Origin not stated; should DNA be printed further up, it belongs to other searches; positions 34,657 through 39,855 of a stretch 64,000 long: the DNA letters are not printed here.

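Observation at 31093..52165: About 21 kb of one strand encodes a single mosaic giant secreted protein of roughly 7,000 codons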

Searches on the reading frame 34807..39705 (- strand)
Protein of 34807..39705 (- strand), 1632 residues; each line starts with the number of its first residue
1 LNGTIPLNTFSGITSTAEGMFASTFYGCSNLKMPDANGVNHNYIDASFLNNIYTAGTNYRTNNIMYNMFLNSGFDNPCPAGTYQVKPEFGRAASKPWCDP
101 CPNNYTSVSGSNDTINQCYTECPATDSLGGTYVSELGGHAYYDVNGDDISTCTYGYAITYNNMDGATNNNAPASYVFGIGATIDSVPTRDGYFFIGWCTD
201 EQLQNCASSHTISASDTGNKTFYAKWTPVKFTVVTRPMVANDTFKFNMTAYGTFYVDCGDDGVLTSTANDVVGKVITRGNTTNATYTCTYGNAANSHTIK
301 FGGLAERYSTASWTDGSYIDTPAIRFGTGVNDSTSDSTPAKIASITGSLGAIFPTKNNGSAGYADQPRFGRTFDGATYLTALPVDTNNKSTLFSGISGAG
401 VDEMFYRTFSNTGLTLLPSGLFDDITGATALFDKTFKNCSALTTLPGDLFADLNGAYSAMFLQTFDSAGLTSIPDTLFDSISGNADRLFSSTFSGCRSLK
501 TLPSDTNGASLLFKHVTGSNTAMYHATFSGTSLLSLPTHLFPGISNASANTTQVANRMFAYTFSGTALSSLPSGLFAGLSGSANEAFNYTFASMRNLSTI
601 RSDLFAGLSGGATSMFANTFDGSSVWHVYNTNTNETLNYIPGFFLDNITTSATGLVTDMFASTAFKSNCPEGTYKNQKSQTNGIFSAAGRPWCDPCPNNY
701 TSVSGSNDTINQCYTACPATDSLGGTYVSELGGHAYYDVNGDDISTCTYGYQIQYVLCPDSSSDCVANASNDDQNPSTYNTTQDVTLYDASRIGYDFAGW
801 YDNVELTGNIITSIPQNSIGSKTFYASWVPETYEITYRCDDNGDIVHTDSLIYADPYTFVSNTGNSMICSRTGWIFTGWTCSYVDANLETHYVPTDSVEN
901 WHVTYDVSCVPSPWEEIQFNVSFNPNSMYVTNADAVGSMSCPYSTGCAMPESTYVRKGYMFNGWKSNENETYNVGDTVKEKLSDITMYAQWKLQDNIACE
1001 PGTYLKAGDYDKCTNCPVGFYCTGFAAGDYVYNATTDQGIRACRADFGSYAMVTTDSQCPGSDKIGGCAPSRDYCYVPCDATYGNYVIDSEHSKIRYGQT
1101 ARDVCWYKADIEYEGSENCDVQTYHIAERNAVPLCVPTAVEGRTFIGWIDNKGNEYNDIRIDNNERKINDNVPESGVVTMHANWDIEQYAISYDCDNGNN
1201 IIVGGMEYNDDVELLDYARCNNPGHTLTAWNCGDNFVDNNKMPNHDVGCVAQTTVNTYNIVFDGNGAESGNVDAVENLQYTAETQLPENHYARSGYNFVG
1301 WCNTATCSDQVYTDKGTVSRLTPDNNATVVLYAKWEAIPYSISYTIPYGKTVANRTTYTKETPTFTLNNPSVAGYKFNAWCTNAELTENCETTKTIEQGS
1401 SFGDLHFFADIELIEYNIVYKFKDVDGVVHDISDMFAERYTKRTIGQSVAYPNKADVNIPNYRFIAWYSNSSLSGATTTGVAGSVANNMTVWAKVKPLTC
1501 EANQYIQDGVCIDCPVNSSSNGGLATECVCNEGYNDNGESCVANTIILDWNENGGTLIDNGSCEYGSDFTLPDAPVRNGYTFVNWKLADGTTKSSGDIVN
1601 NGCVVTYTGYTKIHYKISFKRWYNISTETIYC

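Call 6: search_protein_families(library=pfam, proteins=[window:34807-39705:-], max_evalue=0.01)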
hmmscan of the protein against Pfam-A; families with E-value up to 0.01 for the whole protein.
window:34807-39705:- (1632 aa): 3 families
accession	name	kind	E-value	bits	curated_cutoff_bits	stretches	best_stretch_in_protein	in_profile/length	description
PF09479.16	Flg_new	-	1.4e-48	163.3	27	6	156-225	1-65/65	Listeria-Bacteroides repeat domain (List_Bact_rpt)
PF18998.6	Flg_new_2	-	8.1e-07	29.4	23.6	0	1552-1595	8-50/73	Divergent InlB B-repeat domain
PF07699.19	Ephrin_rec_like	-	0.0065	16.7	23.1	0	77-111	13-42/48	Tyrosine-protein kinase ephrin type A/B receptor-like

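Call 18: search_protein_families(library=ncbifam, proteins=[window:34807-39705:-], max_evalue=0.1)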
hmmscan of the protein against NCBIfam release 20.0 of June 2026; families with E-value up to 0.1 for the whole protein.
window:34807-39705:- (1632 aa): 2 families
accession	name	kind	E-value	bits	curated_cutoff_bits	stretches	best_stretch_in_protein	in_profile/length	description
TIGR02543.1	List_Bact_rpt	repeat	1.3e-26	92.7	20.95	4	187-229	1-43/44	TIGR02543 family repeat protein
TIGR02167.2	Liste_lipo_26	repeat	0.00036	20.2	30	0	435-446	1-12/26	PARCEL repeat-containing surface protein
